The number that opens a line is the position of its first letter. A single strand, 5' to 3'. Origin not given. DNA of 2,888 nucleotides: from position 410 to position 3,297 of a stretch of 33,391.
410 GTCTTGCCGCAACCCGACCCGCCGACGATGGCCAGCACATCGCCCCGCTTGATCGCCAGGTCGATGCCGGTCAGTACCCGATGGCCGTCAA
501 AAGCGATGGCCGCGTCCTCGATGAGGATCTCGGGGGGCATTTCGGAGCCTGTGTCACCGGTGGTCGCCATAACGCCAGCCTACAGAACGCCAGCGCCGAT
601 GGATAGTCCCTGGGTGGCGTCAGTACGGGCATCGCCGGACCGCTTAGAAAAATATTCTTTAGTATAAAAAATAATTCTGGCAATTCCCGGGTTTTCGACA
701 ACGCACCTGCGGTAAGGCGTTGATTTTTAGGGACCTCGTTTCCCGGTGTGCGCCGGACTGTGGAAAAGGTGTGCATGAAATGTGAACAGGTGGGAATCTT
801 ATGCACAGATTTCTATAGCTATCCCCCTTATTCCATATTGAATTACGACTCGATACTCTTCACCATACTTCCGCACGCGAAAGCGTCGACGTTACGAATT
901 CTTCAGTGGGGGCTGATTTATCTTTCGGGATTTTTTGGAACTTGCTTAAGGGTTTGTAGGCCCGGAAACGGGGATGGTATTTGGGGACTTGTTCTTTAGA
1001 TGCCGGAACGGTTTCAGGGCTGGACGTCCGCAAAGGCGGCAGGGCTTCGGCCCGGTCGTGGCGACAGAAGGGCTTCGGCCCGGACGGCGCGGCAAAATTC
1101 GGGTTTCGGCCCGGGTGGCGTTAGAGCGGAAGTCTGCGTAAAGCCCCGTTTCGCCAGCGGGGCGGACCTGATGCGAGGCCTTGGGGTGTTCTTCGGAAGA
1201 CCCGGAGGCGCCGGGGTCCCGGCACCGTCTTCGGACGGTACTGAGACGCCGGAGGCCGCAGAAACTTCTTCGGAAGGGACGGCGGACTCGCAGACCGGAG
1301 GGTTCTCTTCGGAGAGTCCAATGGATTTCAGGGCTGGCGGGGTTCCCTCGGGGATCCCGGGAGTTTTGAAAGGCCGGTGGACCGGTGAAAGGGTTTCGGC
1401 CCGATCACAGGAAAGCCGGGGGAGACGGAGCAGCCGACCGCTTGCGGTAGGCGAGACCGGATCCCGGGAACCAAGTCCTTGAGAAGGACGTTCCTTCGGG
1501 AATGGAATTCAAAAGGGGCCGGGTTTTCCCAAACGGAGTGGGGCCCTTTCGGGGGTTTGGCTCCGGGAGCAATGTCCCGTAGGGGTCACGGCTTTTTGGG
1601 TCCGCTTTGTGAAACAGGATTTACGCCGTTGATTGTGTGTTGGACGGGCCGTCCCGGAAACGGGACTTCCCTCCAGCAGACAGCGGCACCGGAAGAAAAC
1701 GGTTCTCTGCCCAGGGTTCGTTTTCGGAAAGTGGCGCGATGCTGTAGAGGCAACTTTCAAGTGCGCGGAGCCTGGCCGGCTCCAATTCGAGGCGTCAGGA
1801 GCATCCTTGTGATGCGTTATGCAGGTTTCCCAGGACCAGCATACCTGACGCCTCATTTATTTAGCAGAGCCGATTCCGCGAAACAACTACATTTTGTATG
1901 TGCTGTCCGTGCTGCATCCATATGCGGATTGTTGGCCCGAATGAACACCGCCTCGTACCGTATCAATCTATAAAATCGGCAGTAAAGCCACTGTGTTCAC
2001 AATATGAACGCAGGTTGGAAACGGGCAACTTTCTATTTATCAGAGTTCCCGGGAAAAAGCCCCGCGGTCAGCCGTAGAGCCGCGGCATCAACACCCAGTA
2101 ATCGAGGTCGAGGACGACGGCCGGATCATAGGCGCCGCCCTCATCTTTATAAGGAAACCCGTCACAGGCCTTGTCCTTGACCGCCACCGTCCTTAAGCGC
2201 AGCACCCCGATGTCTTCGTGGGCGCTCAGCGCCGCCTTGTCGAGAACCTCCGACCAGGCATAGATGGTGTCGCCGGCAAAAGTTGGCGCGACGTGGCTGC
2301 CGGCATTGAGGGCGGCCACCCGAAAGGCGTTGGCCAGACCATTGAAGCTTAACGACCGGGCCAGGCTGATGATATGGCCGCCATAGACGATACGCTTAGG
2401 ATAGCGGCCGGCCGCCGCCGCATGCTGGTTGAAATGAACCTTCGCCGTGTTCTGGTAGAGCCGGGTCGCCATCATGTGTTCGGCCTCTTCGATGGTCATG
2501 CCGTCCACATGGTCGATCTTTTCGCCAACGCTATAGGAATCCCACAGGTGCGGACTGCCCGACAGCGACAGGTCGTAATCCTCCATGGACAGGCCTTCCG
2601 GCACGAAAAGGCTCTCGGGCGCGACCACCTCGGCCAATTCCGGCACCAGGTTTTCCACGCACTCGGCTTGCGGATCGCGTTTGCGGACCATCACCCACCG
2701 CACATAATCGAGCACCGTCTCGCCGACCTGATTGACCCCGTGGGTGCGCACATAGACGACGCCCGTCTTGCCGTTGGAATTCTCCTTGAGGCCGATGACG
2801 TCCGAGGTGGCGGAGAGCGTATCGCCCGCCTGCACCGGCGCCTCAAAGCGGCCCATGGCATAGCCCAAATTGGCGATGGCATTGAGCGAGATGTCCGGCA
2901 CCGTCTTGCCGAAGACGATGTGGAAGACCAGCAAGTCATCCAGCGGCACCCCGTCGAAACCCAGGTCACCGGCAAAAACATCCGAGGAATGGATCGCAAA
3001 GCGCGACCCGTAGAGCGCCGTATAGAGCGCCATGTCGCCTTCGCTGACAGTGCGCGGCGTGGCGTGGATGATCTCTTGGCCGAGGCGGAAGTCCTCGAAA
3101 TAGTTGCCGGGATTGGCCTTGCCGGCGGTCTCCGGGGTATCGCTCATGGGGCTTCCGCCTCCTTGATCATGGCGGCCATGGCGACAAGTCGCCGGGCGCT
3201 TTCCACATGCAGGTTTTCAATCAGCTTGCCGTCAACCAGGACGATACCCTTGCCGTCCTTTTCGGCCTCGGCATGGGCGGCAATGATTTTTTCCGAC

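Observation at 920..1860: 0.9-kb ORF-less segment packed with about 18 tetraloop-capped hairpins: candidate large structured RNA or new hairpin-repeat element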

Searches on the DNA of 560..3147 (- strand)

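Call 5: search_rna_families(source=window, start=560, end=2100, threshold=evalue, max_evalue=10, show_alignments=3)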
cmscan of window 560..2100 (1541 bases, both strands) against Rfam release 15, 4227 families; matches with E-value up to 10: 5.
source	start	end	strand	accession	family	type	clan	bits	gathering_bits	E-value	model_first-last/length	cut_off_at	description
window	611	625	+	RF01382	HIV-1_SL4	Cis-reg;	-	17.5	31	1.7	1-20/20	no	HIV-1 stem-loop 4 packaging signal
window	1516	1594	+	RF03441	mir-613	Gene; miRNA;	-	16.5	70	4.7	1-87/87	no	mir-613 microRNA precursor family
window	1175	1251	-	RF01724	SAM-Chlorobi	Cis-reg;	-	15.6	35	6.8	1-87/87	no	SAM-Chlorobi RNA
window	1960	2023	+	RF03168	c-di-GMP-I-UAU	Cis-reg; riboswitch;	CL00126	14.6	65.9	7.5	1-81/81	no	c-di-GMP-I-UAU riboswitch aptamer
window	1453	1511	+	RF02922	RAGATH-32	Cis-reg;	-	13.1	41.8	6.2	1-78/78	no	RAGATH-32 RNA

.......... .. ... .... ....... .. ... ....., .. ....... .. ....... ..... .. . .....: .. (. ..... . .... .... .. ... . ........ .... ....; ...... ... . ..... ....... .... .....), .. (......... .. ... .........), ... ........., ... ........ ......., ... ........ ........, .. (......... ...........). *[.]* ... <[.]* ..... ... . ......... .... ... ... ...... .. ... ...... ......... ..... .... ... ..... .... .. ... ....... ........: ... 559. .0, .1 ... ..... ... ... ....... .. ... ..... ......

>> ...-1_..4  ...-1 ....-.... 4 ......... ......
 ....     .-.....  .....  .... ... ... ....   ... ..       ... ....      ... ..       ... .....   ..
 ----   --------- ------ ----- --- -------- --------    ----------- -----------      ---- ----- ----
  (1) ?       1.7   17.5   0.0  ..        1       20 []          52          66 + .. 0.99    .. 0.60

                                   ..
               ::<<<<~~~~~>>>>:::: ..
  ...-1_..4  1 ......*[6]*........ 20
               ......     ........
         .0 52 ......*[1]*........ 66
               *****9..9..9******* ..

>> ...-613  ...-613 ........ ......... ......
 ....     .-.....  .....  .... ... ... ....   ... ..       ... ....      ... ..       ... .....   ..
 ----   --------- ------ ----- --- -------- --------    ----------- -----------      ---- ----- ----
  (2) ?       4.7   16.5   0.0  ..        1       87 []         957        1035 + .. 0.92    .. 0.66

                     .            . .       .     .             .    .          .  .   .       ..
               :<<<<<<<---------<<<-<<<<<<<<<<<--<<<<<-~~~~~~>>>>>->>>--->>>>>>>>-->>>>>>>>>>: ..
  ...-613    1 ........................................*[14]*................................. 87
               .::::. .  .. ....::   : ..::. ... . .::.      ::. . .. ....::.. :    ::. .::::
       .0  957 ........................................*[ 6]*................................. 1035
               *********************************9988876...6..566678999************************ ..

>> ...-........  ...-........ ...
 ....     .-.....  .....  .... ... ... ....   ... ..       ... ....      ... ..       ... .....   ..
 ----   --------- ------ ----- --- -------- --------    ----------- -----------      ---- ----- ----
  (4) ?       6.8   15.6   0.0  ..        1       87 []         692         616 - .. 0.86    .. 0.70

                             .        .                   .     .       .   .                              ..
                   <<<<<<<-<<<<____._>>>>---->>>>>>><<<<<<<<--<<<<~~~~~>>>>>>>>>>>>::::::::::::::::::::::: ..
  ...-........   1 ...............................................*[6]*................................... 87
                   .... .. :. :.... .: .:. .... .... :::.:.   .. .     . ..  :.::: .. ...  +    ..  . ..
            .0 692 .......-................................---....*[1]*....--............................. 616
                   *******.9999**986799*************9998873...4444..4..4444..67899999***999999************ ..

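Call 34: search_rna_families(sources=[L098, L107, L142, L199, L129, L055, L061, L064, L041, L123], threshold=gathering)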
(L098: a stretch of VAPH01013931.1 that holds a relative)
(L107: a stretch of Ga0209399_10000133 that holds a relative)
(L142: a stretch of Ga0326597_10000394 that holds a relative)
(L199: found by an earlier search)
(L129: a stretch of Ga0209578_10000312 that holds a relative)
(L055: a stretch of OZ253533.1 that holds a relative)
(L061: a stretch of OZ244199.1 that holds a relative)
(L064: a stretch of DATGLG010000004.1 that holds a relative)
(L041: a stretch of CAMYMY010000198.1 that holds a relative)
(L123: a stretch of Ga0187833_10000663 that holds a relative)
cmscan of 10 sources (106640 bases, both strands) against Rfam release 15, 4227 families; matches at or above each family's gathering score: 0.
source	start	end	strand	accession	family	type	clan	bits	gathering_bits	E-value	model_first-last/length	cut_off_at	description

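Call 43: search_rna_families(sources=[L088, L095, L119, L132, L144, L155, L143, L092, L125, L160, L093, L091, L084, L007, L197, L153], threshold=evalue, max_evalue=1)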
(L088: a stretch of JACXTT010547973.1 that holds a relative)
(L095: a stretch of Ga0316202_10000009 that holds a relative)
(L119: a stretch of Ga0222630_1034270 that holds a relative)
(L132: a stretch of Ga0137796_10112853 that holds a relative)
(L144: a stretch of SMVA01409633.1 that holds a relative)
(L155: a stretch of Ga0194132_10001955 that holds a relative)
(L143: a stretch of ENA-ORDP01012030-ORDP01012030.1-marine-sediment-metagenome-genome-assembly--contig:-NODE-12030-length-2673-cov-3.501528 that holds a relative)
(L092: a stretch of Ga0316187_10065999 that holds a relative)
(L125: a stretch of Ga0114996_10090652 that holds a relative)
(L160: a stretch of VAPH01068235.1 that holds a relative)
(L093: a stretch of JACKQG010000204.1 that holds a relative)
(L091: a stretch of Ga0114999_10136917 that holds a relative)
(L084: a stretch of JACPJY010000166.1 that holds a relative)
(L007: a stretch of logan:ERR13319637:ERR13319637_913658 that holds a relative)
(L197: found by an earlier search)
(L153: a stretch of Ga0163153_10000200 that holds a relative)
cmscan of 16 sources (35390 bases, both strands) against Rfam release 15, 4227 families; matches with E-value up to 1: 2.
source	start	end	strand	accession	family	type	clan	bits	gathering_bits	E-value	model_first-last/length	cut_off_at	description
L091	1931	1993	+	RF02915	DUF3800-VI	Cis-reg;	-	31.7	35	0.0084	1-52/52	no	DUF3800-VI RNA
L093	881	943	-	RF02915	DUF3800-VI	Cis-reg;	-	25.1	35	0.49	1-52/52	no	DUF3800-VI RNA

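Call 66: search_dna_similar(query=window:1690-1870:+, collection=plasmids, mode=distant, max_evalue=0.001, max_rows=15)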
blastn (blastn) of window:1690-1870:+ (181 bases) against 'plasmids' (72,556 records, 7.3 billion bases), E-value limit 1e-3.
No match.

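Call 67: search_dna_similar(query=window:750-1900:+, collection=phages, mode=distant, max_evalue=0.001, max_rows=10)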
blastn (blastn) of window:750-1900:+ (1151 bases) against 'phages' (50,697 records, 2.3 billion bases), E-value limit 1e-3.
No match.

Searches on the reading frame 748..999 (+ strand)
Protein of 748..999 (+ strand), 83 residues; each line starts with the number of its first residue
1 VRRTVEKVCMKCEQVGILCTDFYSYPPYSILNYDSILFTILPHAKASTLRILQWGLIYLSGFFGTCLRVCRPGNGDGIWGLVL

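Call 54: search_protein_families(library=pfam, proteins=[window:748-999:+], max_evalue=0.1)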
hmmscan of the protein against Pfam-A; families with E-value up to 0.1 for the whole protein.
window:748-999:+ (83 aa): 0 families

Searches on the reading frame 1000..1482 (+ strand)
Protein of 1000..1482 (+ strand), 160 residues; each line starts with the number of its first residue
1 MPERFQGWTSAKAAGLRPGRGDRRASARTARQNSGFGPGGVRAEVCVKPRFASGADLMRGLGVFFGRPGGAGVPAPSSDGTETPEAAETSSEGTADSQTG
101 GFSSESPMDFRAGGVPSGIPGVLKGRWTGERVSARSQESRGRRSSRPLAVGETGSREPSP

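Call 54: search_protein_families(library=pfam, proteins=[window:1000-1482:+], max_evalue=0.1)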
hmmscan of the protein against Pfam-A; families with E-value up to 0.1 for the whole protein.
window:1000-1482:+ (160 aa): 0 families

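Call 87: find_encoding_contigs(protein=window:1000-1482:+, flank=3000, max_places=10)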
Protein window:1000-1482:+ (160 aa): 2 contigs read that carry it; 2 places shown.
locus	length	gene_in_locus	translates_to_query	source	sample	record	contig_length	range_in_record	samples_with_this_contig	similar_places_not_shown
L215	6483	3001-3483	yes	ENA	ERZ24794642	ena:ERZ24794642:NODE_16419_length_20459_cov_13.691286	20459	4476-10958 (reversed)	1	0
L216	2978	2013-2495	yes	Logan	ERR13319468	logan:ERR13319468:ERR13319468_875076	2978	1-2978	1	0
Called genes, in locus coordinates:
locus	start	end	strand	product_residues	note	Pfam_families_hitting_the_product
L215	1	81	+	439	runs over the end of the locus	PF00656:Peptidase_C14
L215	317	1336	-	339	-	PF03448:MgtE_N (faint), PF14842:FliG_N, PF14841:FliG_M, PF14842:FliG_N (weak), PF01706:FliG_C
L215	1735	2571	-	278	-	PF00005:ABC_tran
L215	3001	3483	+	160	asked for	-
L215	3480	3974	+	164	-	-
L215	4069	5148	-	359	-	PF19315:MC_hydratase, PF01575:MaoC_dehydratas, PF13452:FAS1_DH_region (faint), PF01575:MaoC_dehydratas (weak)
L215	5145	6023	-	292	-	PF03328:HpcH_HpaI, PF15617:C-C_Bond_Lyase (faint)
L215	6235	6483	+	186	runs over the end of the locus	PF00072:Response_reg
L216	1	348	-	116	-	?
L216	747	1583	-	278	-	PF00005:ABC_tran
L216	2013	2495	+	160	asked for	-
